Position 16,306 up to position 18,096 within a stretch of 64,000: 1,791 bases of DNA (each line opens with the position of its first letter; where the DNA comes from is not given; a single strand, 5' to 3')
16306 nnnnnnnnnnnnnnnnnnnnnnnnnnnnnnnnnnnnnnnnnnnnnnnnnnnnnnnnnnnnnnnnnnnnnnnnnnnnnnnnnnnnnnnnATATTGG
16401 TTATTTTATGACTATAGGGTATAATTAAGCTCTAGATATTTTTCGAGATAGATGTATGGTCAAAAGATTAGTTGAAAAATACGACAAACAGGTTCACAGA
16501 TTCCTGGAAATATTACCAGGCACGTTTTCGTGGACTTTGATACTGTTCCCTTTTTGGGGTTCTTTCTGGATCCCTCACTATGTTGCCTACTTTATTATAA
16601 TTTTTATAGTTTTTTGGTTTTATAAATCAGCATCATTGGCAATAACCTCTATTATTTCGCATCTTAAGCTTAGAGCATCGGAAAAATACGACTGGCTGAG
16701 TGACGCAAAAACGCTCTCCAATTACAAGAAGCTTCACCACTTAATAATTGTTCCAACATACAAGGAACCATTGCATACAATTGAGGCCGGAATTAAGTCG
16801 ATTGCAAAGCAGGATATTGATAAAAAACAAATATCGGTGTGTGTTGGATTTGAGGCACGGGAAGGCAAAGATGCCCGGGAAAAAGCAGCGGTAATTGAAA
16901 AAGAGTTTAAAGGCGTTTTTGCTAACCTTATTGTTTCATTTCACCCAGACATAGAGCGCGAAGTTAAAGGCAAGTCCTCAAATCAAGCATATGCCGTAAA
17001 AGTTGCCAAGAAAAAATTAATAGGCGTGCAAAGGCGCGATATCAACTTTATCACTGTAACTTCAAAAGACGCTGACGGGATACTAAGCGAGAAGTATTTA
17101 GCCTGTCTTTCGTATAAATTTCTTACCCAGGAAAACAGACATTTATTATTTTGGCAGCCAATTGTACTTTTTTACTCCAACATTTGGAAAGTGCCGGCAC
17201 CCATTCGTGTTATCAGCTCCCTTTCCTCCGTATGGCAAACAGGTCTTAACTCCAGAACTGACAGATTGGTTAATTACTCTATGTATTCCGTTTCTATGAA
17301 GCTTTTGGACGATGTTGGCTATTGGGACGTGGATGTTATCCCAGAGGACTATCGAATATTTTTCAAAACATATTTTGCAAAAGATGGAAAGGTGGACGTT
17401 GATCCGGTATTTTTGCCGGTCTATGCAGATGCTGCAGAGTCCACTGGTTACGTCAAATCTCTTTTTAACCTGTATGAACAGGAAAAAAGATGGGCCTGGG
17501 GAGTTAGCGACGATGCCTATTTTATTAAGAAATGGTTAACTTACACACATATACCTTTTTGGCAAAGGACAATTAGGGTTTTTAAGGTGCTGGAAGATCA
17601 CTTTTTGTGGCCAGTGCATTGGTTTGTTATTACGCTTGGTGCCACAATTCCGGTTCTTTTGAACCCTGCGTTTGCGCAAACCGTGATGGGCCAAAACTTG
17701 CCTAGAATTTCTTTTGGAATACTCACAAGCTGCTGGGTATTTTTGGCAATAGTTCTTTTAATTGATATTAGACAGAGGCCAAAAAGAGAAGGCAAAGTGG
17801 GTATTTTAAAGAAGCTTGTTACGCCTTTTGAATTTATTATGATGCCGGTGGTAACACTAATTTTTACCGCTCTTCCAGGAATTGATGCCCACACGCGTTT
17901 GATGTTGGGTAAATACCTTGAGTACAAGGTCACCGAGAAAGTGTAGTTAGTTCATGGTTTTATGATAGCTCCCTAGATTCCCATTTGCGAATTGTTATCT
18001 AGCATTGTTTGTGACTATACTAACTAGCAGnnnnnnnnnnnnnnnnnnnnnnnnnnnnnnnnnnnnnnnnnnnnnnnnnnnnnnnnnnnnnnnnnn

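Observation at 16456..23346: Envelope glycan locus combining a processive GT2 synthase, two GT-C enzymes, WecA and a DPPR-synthase-like UbiA enzyme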

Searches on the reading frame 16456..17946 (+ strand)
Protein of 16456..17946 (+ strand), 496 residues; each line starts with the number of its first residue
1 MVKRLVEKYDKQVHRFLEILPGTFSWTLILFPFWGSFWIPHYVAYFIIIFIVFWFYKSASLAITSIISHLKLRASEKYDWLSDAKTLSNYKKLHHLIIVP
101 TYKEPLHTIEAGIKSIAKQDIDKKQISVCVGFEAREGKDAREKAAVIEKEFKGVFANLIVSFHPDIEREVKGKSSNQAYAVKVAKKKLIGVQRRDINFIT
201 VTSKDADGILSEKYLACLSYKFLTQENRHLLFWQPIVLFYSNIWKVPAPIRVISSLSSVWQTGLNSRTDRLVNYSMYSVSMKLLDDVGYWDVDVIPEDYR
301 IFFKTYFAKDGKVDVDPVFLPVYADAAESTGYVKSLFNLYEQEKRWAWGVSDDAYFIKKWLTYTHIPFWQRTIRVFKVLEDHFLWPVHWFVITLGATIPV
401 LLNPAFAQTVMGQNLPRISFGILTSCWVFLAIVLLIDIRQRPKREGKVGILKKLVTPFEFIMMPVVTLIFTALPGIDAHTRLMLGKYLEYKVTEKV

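Call 3: search_protein_families(library=pfam, proteins=[window:16456-17946:+], max_evalue=0.01)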
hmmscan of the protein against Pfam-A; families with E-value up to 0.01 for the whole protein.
window:16456-17946:+ (496 aa): 0 families

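Call 4: search_protein_families(library=ncbifam, proteins=[window:16456-17946:+], max_evalue=0.01)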
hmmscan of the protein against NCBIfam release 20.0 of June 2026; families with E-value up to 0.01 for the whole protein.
window:16456-17946:+ (496 aa): 1 family
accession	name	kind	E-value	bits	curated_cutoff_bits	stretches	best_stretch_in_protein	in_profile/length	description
TIGR03937.1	PgaC_IcaA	equivalog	0.0015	17.5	422.3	1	282-470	210-385/407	poly-beta-1,6-N-acetyl-D-glucosamine synthase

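Call 26: search_solved_structures(query=window:16456-17946:+, max_evalue=1, show_alignments=1)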
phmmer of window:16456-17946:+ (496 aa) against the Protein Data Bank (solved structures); distinct sequences matched with E-value up to 1: 1.
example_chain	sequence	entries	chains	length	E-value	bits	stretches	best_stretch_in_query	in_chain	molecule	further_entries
5v2d_A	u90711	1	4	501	0.11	14.6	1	306-353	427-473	Dioxygenase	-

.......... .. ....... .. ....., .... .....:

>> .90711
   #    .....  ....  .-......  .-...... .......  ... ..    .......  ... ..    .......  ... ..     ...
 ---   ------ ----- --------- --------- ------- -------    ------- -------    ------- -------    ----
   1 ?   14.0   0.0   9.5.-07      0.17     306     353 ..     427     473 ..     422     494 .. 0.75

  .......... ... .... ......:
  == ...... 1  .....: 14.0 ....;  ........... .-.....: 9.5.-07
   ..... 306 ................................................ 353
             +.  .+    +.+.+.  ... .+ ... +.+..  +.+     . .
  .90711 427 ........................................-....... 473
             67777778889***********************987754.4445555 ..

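Call 30: find_homologous_proteins(query=window:16456-17946:+, max_evalue=0.001)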
Query window:16456-17946:+ (496 aa): 4214 proteins with E <= 0.001 among 8000 candidates; the best 120 are listed.
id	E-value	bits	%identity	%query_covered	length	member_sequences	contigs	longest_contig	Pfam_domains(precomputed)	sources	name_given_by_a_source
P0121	0.0e+0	1130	100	100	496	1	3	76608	PF13632.13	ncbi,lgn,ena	ncbi:MAG: glycosyltransferase family 2 protein [Patescibacteria group bacterium]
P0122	1.2e-282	956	80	100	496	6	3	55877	PF13632.13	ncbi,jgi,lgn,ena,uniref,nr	ncbi:MAG: hypothetical protein UU23_C0002G0006 [Candidatus Curtissbacteria bacterium GW2011_GWA1_40_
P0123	9.3e-281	950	80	100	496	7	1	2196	-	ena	-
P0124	1.7e-278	943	78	100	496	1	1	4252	-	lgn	-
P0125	5.3e-277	938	78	100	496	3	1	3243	PF13632.13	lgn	-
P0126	6.9e-277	937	79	100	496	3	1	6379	PF13632.13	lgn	-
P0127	1.5e-276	936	79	100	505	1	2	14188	PF13632.13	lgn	-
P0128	4.6e-276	935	79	100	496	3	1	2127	PF13632.13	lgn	-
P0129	7.6e-276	934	80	100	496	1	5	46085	PF13632.13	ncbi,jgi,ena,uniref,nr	ncbi:MAG: hypothetical protein UT84_C0006G0019 [Candidatus Curtissbacteria bacterium GW2011_GWA1_40_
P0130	1.7e-275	933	78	100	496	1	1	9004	-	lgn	-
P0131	2.6e-275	932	78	100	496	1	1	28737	PF13632.13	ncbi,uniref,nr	ncbi:hypothetical protein A2164_04595 [Candidatus Curtissbacteria bacterium RBG_13_35_7]|uniref:Glyc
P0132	3.5e-275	932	80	100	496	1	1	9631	PF13632.13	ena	-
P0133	8.2e-275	931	78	100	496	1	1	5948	-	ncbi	-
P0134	9.1e-275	930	77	100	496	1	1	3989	PF13632.13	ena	-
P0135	8.0e-274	927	78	100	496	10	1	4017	PF13632.13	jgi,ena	-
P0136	8.9e-274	927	78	100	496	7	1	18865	PF13632.13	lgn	-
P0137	3.0e-273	925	78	100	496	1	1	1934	PF13632.13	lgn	-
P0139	4.2e-273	925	78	100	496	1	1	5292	PF13632.13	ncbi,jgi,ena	-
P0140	8.4e-273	924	77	100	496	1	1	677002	PF13632.13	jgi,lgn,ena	-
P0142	2.3e-272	922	79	100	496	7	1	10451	PF13632.13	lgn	-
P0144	5.0e-272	921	77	100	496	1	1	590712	PF13632.13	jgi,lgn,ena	-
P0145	9.0e-272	920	77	100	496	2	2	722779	PF13632.13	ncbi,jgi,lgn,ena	-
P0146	9.6e-272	920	77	100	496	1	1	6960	PF13632.13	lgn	-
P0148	1.1e-271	920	76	100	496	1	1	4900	PF13632.13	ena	-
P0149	1.4e-271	920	77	100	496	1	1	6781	PF13632.13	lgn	-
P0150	2.2e-271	919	77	100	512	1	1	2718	PF13632.13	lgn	-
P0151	4.8e-271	918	76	100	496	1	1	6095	PF13632.13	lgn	-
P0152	8.1e-271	917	78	100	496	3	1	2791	PF13632.13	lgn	-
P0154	1.8e-270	916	77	100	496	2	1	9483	PF13632.13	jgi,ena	-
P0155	2.8e-270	916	76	100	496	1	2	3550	PF13632.13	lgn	-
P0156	4.6e-270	915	76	100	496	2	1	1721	PF13632.13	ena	-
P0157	5.7e-270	915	75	100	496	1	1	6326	PF13632.13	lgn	-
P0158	6.1e-270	914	76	100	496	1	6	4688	PF13632.13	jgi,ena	-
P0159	1.6e-269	913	77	100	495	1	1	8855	PF13632.13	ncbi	-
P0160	5.8e-269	911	76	100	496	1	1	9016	PF13632.13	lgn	-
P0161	1.9e-268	910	76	100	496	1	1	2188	PF13632.13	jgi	jgi:cellulose synthase/poly-beta-1,6-N-acetylglucosamine synthase-like glycosyltransferase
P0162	1.9e-268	909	77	100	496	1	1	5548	PF13632.13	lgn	-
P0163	2.1e-268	909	75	100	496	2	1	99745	PF13632.13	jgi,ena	-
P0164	3.8e-268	909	76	100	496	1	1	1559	PF13632.13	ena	-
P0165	7.3e-268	908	76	100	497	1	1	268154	PF13632.13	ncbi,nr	ncbi:MAG: glycosyltransferase family 2 protein [Candidatus Curtissbacteria bacterium]|nr:glycosyltra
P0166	7.9e-268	907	77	100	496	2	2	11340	PF13632.13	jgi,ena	-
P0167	1.2e-267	907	76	100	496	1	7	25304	PF13632.13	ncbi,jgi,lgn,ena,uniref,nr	ncbi:hypothetical protein A3I53_01490 [Candidatus Curtissbacteria bacterium RIFCSPLOWO2_02_FULL_40_1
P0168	1.3e-267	907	76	100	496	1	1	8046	PF13632.13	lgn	-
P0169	1.8e-267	906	76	100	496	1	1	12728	PF13632.13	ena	-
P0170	1.8e-267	906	76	100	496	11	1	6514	PF13632.13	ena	-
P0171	2.6e-267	906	75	100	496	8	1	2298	PF13632.13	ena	-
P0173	2.7e-266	902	75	100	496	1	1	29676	PF13632.13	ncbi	-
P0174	3.0e-266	902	77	100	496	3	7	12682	PF13632.13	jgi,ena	-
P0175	3.3e-266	902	75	100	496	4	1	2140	PF13632.13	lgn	-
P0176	5.3e-266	901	75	100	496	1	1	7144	PF13632.13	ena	-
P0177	1.0e-265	901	76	100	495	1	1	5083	PF13632.13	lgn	-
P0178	3.4e-265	899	77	100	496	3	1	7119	PF13632.13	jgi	-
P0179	1.1e-264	897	75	100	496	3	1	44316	PF13632.13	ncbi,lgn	-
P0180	2.1e-264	896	75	100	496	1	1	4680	PF13632.13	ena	-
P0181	5.1e-264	895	73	100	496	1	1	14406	PF13632.13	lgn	-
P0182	7.1e-264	894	75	100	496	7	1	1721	PF13632.13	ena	-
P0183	1.1e-263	894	74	100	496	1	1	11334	PF13632.13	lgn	-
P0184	1.3e-263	894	75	100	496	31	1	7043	PF13632.13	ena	-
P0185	2.4e-263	893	74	100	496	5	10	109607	PF13632.13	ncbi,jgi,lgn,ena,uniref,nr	ncbi:hypothetical protein A3H87_01765 [Candidatus Curtissbacteria bacterium RIFCSPLOWO2_02_FULL_42_3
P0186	2.8e-263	892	75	99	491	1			PF13632.13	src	-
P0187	5.3e-263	892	74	100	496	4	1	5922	PF13632.13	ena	-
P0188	7.5e-263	891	75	99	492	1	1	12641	PF13632.13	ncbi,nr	ncbi:glycosyltransferase family 2 protein [Candidatus Curtissbacteria bacterium]|nr:glycosyltransfer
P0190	2.4e-262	889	75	100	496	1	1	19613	PF13632.13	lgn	-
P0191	2.6e-262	889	75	100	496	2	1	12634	PF13632.13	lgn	-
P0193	4.1e-262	889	74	100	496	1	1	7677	PF13632.13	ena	-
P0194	6.8e-262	888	74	100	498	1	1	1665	PF13632.13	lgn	-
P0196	1.8e-261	887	74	100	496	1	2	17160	PF13632.13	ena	-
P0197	3.0e-261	886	74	100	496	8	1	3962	PF13632.13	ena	-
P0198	3.8e-261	885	74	100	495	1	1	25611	PF13632.13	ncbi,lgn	-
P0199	5.4e-261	885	73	100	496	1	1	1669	PF13632.13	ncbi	-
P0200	6.9e-261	885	74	100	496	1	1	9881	PF13632.13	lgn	-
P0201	7.2e-261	885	73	100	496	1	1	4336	PF13632.13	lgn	-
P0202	1.1e-260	884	74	100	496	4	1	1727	PF13632.13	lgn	-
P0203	2.4e-260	883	73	100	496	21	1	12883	PF13632.13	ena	-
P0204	2.7e-260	883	72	100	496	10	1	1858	PF13632.13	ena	-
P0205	2.7e-260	883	74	100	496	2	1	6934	PF13632.13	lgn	-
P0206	5.1e-260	882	73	100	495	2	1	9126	PF13632.13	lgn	-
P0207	1.4e-259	880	72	100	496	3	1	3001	PF13632.13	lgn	-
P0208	1.8e-259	880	74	100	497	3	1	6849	PF13632.13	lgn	-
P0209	2.0e-259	880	73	100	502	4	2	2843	PF13632.13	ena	-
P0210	3.5e-259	879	75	100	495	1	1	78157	PF13632.13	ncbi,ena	-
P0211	6.7e-259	878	74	100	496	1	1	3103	PF13632.13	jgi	-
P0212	9.2e-259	878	74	100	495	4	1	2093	PF13632.13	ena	-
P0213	2.3e-258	876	74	100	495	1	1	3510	PF13632.13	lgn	-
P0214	1.8e-257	873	73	100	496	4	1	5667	PF13632.13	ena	-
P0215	2.1e-257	873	71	100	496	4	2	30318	PF13632.13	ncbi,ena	ncbi:MAG: glycosyltransferase family 2 protein [Patescibacteria group bacterium]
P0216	2.7e-257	873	74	100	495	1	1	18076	PF13632.13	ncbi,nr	ncbi:MAG TPA: glycosyltransferase family 2 protein [Candidatus Saccharimonadales bacterium]|nr:glyco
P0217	3.7e-257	872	72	100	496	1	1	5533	PF13632.13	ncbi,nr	ncbi:glycosyltransferase family 2 protein [Candidatus Curtissbacteria bacterium]|nr:glycosyltransfer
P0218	7.3e-257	871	73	100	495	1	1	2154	PF13632.13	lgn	-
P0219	7.3e-257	871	73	100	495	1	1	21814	PF13632.13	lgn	-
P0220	1.3e-256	870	71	100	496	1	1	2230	PF13632.13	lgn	-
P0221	1.7e-256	870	73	100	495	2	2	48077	PF13632.13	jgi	-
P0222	2.7e-256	869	72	100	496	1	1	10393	PF13632.13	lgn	-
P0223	1.0e-253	861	73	100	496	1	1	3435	PF13632.13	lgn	-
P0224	8.4e-253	858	71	100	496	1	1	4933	PF13632.13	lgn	-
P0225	1.1e-251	854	72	100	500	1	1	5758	PF13632.13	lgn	-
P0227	6.5e-248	842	71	100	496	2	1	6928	PF13632.13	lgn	-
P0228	6.1e-247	839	71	100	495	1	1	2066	PF13632.13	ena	-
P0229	3.9e-230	783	75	87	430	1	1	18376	PF13632.13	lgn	-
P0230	9.9e-228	775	66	100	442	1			PF13632.13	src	-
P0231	1.8e-222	758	64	100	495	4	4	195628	PF13632.13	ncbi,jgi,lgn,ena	-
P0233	1.5e-217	742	78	80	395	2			PF13632.13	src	-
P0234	1.8e-216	738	64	100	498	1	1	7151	PF13632.13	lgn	-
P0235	2.1e-213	728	76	81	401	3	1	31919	PF13632.13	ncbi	-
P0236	4.0e-213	727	78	79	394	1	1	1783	PF13632.13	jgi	jgi:hypothetical protein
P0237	2.9e-211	721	61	100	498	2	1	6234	PF13632.13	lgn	-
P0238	1.7e-210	718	62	100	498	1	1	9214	PF13632.13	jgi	-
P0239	1.2e-208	712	61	100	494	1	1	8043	PF13632.13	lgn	-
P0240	5.3e-204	697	60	100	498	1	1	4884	PF13632.13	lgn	-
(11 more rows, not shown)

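Call 38: predict_structure(alignment_id=A1)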
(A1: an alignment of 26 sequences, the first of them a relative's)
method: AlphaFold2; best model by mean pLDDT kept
length: 496 residues; sequences in the alignment: 26
mean_pLDDT: 74.7   pTM: 0.79
mean pLDDT of the five models: 74.7, 73.1, 71.6, 70.9, 66.6
residues with pLDDT >= 90: 127; 70-90: 179; 50-70: 143; < 50: 47
segments of 3 or more residues with pLDDT < 50: 292-296, 345-351, 470-496
pLDDT, mean of each block of 10 residues (from residue 1): 81 66 60 69 72 75 83 91 96 95 87 93 96 90 96 96 76 72 93 96 87 96 94 80 71 70 80 80 83 52 84 90 65 64 49 67 83 76 53 54 64 56 70 75 68 67 53 38 33 26
secondary structure, 60 per line:
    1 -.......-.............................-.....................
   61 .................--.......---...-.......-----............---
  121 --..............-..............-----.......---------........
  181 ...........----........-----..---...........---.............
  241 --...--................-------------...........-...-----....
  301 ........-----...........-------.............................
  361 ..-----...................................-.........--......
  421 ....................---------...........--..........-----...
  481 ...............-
elements in order: H2-8 H10-38 H40-77 H80-86 E94-100 H106-117 E126-133 H138-151 E157-163 H173-191 E199-203 H214-224 E231-240 H248-263 E277-280 H281-287 H297-308 E314-324 H332-362 H368-402 H404-412 H415-440 H450-460 H463-472 H478-495

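Call 42: fold_search(model_id=the predicted structure, library=pdb)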
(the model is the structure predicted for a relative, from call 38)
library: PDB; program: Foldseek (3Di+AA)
matches with E <= 10: 857; with E <= 0.001: 111
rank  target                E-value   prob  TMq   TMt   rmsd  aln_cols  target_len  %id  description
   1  7sp7_A                1.8e-10  1.00  0.46  0.46  17.6       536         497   12  Chlorella virus hyaluronan synthase inhibited by UDP (released 2022-04-06)
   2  7sp8_A                3.4e-10  1.00  0.41  0.41  19.6       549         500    9  Chlorella virus Hyaluronan Synthase bound to UDP-GlcNAc (released 2022-04-06)
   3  8sne_A                7.0e-10  1.00  0.47  0.48  16.8       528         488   12  Chlorella virus Hyaluronan Synthase bound to GlcA extended GlcNAc primer and UDP (released 2024-05-01)
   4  7sp9_A                8.1e-10  1.00  0.45  0.45  17.1       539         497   12  Chlorella virus Hyaluronan Synthase in the GlcNAc-primed channel-closed state (released 2022-04-06)
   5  9yq2_A                1.0e-09  1.00  0.45  0.46  17.2       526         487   12  Chlorella virus hyaluronan synthase bound to DDM (released 2025-12-10)
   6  9yq5_A                1.2e-09  1.00  0.43  0.43  18.1       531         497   12  Chlorella virus hyaluronan synthase bound to an inserted UDP-GlcA (released 2025-12-10)
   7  8snc_A                1.6e-09  1.00  0.47  0.47  17.1       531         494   12  Chlorella virus Hyaluronan Synthase bound to GlcA extended GlcNAc primer (released 2024-05-01)
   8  9yq4_A                1.8e-08  1.00  0.47  0.47  16.9       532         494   11  Chlorella virus hyaluronan synthase bound to a proofreading UDP-GlcA (released 2025-12-10)
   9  8smn_A                2.4e-08  1.00  0.46  0.44  16.4       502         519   10  Xenopus laevis hyaluronan synthase 1, nascent HA polymer bound state (released 2024-05-01)
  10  9b8v_E                2.5e-08  1.00  0.46  0.29  18.5       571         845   16  AlphaFold2 informed cryo-EM model of the E. coli cellulose synthase BcsAG3B6 complex (released 2025-02-19)
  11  4p00_A                4.1e-08  1.00  0.45  0.32  17.7       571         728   14  Bacterial Cellulose Synthase in complex with cyclic-di-GMP and UDP (released 2014-04-09)
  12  8smm_A                5.4e-08  1.00  0.51  0.50  15.5       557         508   10  Xenopus laevis hyaluronan synthase 1 (released 2024-05-01)
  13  5ej1_A                9.2e-08  1.00  0.45  0.32  14.0       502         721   15  Pre-translocation state of bacterial cellulose synthase (released 2016-03-30)
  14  9fnn_A                1.1e-07  1.00  0.45  0.29  18.4       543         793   16  Cryo-EM structure of the c-di-GMP-saturated 'crown'less Bcs macrocomplex for cellulose secretion in E. coli (released 2024-10-16)
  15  6yv7_B                1.3e-07  1.00  0.45  0.62  11.3       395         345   15  Mannosyltransferase PcManGT from Pyrobaculum calidifontis (released 2020-07-22)
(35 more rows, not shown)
